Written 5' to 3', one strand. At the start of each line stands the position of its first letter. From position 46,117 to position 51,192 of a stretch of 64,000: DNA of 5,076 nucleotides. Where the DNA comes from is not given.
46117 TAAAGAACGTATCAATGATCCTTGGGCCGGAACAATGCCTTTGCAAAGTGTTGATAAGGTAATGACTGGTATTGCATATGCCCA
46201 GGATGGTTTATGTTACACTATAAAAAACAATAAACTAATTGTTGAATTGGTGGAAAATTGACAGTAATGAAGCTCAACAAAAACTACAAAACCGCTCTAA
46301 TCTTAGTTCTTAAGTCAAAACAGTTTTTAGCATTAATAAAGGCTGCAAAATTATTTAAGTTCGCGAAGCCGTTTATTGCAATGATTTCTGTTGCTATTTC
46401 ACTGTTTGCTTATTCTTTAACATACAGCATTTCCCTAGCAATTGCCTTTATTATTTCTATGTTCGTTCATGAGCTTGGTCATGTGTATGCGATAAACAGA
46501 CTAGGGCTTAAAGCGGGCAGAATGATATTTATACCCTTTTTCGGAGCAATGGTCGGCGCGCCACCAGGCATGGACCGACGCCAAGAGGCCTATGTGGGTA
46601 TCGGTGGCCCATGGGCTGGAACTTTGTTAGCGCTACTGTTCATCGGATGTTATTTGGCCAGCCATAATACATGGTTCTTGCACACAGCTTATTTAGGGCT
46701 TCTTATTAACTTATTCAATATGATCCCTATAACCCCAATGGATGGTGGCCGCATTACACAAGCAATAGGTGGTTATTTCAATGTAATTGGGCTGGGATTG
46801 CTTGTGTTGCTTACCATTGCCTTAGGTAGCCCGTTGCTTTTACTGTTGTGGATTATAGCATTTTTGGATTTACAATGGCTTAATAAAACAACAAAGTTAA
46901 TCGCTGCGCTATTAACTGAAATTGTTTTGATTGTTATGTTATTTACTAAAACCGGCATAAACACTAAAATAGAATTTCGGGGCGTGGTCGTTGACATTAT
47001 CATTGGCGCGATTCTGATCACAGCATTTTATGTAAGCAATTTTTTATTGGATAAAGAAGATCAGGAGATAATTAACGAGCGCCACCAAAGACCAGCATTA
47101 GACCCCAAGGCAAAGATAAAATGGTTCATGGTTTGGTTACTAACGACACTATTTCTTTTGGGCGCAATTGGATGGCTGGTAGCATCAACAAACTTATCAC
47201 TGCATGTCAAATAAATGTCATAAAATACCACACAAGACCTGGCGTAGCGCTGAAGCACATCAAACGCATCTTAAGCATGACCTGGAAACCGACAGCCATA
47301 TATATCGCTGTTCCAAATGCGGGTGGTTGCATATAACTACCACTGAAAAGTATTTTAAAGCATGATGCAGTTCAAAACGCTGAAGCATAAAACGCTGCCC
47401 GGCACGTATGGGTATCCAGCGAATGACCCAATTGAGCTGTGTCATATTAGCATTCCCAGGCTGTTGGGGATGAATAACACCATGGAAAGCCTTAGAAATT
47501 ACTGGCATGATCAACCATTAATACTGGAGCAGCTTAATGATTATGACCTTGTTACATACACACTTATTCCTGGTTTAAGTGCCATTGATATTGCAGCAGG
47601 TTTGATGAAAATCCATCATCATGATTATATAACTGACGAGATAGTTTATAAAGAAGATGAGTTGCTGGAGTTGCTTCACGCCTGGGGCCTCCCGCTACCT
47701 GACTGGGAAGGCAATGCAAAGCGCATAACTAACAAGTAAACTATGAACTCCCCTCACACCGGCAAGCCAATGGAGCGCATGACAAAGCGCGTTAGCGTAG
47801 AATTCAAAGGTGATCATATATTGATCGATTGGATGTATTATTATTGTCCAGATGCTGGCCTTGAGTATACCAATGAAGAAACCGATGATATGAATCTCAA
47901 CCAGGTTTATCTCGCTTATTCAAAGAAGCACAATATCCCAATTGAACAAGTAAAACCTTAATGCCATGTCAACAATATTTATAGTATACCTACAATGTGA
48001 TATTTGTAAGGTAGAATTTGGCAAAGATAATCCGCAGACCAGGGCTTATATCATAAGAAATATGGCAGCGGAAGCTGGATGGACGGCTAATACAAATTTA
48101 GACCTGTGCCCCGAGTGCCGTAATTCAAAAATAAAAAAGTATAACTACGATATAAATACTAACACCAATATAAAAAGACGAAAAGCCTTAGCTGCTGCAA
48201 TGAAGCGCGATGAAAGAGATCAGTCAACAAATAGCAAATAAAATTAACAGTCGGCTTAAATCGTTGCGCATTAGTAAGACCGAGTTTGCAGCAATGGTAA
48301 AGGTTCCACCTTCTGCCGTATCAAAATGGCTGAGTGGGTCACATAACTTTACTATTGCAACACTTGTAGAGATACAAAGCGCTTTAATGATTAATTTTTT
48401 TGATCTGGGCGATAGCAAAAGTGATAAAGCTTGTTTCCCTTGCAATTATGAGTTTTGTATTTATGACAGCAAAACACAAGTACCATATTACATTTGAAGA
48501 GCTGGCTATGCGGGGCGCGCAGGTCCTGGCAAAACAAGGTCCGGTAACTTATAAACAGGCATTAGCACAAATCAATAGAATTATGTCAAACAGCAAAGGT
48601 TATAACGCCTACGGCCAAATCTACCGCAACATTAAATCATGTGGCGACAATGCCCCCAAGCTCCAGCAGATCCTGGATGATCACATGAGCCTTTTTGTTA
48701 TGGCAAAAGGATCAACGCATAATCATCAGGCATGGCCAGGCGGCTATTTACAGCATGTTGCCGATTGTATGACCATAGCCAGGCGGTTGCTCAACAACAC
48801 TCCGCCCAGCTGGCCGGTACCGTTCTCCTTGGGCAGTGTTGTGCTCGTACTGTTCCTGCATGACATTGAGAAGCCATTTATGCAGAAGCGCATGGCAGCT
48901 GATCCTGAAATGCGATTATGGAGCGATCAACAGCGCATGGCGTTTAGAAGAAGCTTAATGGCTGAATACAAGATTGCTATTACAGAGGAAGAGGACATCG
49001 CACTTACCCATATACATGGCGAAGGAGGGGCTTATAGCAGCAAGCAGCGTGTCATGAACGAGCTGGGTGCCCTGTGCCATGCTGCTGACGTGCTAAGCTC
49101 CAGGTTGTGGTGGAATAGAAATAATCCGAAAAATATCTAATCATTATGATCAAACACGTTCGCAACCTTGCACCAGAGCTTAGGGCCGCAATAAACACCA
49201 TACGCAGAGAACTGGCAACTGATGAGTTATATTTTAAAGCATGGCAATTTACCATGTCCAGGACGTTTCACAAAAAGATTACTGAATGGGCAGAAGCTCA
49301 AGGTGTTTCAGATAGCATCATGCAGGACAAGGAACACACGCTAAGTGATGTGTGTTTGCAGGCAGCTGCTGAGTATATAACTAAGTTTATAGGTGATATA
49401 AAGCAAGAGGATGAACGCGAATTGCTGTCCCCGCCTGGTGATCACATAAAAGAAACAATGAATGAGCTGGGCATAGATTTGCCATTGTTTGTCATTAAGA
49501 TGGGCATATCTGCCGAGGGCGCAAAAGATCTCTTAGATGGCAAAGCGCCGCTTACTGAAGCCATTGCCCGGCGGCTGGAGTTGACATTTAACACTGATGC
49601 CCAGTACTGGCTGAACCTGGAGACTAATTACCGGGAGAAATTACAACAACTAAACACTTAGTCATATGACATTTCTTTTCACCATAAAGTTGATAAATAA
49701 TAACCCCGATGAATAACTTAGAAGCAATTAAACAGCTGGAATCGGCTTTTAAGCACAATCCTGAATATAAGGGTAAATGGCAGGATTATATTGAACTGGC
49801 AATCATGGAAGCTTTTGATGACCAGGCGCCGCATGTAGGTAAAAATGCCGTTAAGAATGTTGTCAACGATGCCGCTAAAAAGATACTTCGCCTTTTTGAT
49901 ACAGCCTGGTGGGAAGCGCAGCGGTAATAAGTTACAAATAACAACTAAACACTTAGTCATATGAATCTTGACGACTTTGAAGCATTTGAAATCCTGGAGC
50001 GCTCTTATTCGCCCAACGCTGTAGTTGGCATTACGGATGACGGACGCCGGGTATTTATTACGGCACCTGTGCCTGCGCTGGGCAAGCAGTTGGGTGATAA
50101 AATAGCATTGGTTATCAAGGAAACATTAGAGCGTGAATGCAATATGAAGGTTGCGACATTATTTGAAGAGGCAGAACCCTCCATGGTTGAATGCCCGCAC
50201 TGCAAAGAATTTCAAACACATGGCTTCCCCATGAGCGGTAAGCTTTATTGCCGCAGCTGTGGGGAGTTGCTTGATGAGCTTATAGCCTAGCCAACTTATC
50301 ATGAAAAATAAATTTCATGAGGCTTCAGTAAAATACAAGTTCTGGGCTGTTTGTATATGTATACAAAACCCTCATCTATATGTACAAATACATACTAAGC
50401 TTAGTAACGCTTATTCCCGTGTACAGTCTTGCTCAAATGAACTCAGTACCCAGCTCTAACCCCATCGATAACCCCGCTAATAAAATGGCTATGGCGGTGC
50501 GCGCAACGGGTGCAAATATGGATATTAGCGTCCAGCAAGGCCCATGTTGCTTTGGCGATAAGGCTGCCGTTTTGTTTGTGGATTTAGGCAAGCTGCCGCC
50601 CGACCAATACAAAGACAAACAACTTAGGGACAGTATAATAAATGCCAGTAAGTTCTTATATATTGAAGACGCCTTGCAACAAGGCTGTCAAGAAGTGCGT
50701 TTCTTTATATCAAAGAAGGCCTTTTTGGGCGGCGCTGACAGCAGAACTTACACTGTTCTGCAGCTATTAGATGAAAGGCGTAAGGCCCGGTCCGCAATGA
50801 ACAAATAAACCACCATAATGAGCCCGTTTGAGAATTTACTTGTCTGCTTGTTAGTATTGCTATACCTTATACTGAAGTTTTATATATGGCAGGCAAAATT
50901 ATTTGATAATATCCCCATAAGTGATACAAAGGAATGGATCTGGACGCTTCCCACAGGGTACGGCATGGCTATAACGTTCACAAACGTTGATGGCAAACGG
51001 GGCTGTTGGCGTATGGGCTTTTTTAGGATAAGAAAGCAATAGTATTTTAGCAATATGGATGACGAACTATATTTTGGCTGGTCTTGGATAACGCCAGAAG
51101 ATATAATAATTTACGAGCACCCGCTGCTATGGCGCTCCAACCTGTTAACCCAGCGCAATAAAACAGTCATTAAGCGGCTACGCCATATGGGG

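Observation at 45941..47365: Secreted FecR-C-terminal-like domain protein directly upstream of a phage-encoded site-2 (M50) protease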

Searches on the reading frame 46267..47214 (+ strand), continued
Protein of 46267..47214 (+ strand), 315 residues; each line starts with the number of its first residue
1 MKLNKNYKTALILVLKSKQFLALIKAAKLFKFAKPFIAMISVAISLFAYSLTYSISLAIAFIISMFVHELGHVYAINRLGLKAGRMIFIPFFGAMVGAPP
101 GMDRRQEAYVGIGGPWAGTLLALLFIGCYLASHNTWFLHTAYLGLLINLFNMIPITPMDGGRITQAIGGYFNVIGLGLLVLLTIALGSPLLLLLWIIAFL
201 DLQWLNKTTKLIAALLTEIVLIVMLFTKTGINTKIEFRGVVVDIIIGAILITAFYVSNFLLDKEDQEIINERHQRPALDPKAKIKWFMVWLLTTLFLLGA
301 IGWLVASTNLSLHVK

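Call 74: find_encoding_contigs(protein=P0009, flank=6000, max_places=2)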
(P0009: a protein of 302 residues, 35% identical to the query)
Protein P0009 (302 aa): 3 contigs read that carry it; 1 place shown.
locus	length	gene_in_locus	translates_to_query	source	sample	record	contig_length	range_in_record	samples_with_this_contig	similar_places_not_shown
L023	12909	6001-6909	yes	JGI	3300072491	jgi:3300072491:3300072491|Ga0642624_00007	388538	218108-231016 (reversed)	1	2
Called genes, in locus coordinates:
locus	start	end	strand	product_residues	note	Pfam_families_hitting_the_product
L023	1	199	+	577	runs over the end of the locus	PF07068:Gp23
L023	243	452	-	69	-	-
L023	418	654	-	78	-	-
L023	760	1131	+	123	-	-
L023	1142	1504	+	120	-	-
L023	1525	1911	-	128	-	-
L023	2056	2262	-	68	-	-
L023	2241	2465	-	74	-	-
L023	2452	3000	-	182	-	-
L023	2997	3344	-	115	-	-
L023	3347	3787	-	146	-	-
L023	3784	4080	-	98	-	-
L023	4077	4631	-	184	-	-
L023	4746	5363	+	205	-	-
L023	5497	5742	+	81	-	-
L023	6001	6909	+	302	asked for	PF02163:Peptidase_M50 (weak)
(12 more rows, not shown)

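Call 75: find_encoding_contigs(protein=P0014, flank=6000, max_places=2)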
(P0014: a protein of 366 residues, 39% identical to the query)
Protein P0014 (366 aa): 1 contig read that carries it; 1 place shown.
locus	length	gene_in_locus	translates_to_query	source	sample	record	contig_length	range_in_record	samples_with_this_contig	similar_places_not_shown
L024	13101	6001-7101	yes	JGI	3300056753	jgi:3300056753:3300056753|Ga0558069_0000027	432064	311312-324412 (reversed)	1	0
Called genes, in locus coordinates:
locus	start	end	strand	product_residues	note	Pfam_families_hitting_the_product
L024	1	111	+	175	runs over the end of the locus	-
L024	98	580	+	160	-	-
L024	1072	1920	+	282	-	-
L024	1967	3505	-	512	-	PF00675:Peptidase_M16, PF05193:Peptidase_M16_C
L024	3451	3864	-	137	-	-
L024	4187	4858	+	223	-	-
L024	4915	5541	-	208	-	-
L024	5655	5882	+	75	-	-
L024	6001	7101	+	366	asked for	PF02163:Peptidase_M50 (weak)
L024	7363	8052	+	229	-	-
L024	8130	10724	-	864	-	PF07517:SecA_DEAD, PF01043:SecA_PP_bind, PF21090:P-loop_SecA, PF07516:SecA_SW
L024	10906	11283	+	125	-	-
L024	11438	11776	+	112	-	-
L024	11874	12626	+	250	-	-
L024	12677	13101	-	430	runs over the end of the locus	PF02403:Seryl_tRNA_N, PF00587:tRNA-synt_2b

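Call 81: find_related_loci(query=A4, collection=genome_contigs, flank=5000)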
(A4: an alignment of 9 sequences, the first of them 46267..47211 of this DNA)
Query A4 (315 aa) in genome_contigs; peptide patterns used: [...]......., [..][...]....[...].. (x = any residue, [..] = any of these).
600 stretches matched a pattern (row limit reached: there are more); 572 encode a relative of the query (tblastn E <= 1e-3); the best 80 are kept; 80 distinct loci.
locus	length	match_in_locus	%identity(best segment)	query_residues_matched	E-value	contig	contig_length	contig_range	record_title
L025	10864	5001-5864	40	1-288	2e-59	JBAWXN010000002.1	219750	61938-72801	MAG: bacterium isolate ELA064 MAG064_2, whole genome shotgun sequence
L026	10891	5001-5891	36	4-305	2e-48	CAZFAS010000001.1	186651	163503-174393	MAG TPA_asm: uncultured Candidatus Saccharibacteria bacterium isolate SRP278252_co2_162 genome assembly, contig: NODE_75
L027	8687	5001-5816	35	13-287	2e-46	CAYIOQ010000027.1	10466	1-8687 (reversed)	MAG TPA_asm: uncultured Candidatus Saccharibacteria bacterium isolate ERP119705_co24_991 genome assembly, contig: NODE_8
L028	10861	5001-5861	34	11-301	9e-46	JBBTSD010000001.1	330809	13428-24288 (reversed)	MAG: Patescibacteria group bacterium isolate H51-bin007_1 H51_bin007_1_000000000001, whole genome shotgun sequence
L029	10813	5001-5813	35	13-286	2e-43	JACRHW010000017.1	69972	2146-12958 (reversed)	MAG: Parcubacteria group bacterium isolate NC_groundwater_1787_Pr3_B-0.1um_42_26 SR-2_scaffold_141_3041381, whole genome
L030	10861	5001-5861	30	23-307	2e-41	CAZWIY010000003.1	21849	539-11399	MAG TPA_asm: uncultured Candidatus Saccharibacteria bacterium isolate SRP278252_co1_58 genome assembly, contig: NODE_394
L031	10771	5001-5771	34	9-272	5e-41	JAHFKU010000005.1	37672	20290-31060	MAG: Candidatus Staskawiczbacteria bacterium isolate nzgw417 NODE_254_length_37673_cov_4.163666, whole genome shotgun se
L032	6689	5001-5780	35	23-272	4e-39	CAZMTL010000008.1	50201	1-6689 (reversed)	MAG TPA_asm: uncultured Gammaproteobacteria bacterium isolate SRP329715_co2_384 genome assembly, contig: NODE_1397_lengt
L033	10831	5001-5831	34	2-275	4e-37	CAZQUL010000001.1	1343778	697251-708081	MAG TPA_asm: uncultured Gammaproteobacteria bacterium isolate SRP257259_co1_238 genome assembly, contig: NODE_1_length_1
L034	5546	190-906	36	37-278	2e-36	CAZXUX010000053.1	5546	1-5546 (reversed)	MAG TPA_asm: uncultured Gammaproteobacteria bacterium isolate SRP342105_co1_333 genome assembly, contig: NODE_20962_leng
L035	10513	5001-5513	42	10-183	2e-31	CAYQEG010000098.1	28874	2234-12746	MAG TPA_asm: uncultured Rickettsiales bacterium isolate SRP077602_co5_496 genome assembly, contig: NODE_8020_length_2887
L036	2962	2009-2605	36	10-203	1e-30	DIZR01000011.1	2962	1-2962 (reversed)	MAG TPA_asm: Patescibacteria group bacterium UBA6023 UBA6023_contig_15186, whole genome shotgun sequence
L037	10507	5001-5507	43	23-194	4e-30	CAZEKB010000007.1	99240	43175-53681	MAG TPA_asm: uncultured Rickettsiales bacterium isolate binchicken_co141_512 genome assembly, contig: NODE_680_length_99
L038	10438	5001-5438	45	58-202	2e-30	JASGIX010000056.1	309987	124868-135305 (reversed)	MAG: Polyangiaceae bacterium isolate 5N375 JMF-2111-06-0005.ont.bin.375_55, whole genome shotgun sequence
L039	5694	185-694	41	29-198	4e-30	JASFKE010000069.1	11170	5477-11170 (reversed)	MAG: Desulfobacteraceae bacterium isolate D0608U20metaG_Bin_52 D0608U20metaG_FD_scaffold_238_c1, whole genome shotgun se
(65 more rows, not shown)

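Call 94: search_protein_families(library=padloc, proteins=[window:46267-47214:+], max_evalue=0.1)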
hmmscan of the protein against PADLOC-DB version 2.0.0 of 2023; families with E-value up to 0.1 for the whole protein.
window:46267-47214:+ (315 aa): 1 family
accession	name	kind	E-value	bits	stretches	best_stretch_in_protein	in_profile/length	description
PDLC01929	CARF7--CARF_CYTH_HD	-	0.0078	12.6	1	48-79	384-415/706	-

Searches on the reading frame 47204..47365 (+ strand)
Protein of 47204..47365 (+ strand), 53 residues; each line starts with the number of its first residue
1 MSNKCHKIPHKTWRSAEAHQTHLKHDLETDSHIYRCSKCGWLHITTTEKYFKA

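Call 3: search_protein_families(library=pfam, proteins=[window:47204-47365:+], max_evalue=1)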
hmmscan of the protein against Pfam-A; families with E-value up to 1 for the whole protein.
window:47204-47365:+ (53 aa): 3 families
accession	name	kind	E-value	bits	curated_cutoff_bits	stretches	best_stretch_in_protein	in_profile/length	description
PF19750.4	DUF6237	-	0.022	15.3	25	1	30-52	14-37/90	Family of unknown function (DUF6237)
PF13248.11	Zn_ribbon_3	-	0.061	13.3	27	1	34-45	3-13/26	zinc-ribbon domain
PF23674.1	RYYR-CCHC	-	0.079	13.3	27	1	26-49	32-55/79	RYYR-CCHC domain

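Call 4: search_protein_families(library=phrogs, proteins=[window:47204-47365:+], max_evalue=1)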
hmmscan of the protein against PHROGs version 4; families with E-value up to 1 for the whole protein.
window:47204-47365:+ (53 aa): 3 families
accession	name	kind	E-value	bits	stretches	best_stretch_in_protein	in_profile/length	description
phrog_7696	-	unknown function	0.0039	18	1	30-52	42-64/78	-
phrog_29122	-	unknown function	0.034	15.1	1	19-43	27-54/118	-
phrog_15216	-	unknown function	0.33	12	1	8-51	19-65/78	-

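Call 9: search_protein_families(library=ncbifam, proteins=[window:47204-47365:+], max_evalue=0.1)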
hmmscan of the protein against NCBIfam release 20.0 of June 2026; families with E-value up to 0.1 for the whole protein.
window:47204-47365:+ (53 aa): 0 families

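Call 94: search_protein_families(library=padloc, proteins=[window:47204-47365:+], max_evalue=0.1)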
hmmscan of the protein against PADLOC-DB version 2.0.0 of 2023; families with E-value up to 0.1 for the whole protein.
window:47204-47365:+ (53 aa): 0 families

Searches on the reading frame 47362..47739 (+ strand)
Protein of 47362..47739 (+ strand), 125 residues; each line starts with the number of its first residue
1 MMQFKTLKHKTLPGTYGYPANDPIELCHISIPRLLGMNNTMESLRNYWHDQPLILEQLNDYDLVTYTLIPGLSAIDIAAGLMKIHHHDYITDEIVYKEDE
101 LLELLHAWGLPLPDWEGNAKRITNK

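Call 3: search_protein_families(library=pfam, proteins=[window:47362-47739:+], max_evalue=1)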
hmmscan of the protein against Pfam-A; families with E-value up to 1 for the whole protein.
window:47362-47739:+ (125 aa): 0 families

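Call 4: search_protein_families(library=phrogs, proteins=[window:47362-47739:+], max_evalue=1)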
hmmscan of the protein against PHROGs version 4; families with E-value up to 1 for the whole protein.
window:47362-47739:+ (125 aa): 1 family
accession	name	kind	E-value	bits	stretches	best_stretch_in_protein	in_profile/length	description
phrog_25542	-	unknown function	0.052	14.4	1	39-108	80-144/154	-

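Call 94: search_protein_families(library=padloc, proteins=[window:47362-47739:+], max_evalue=0.1)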
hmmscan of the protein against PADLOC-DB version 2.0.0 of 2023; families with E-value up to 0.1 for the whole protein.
window:47362-47739:+ (125 aa): 0 families

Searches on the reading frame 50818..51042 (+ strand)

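Call 101: search_protein_families(library=pfam, proteins=[window:50818-51042:+], max_evalue=1)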
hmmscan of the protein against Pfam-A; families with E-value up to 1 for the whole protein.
window:50818-51042:+ (74 aa): 1 family
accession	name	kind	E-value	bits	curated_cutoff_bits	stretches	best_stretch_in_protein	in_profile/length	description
PF09815.14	XK-related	-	0.027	13.9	24.8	1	10-69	224-283/337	XK-related protein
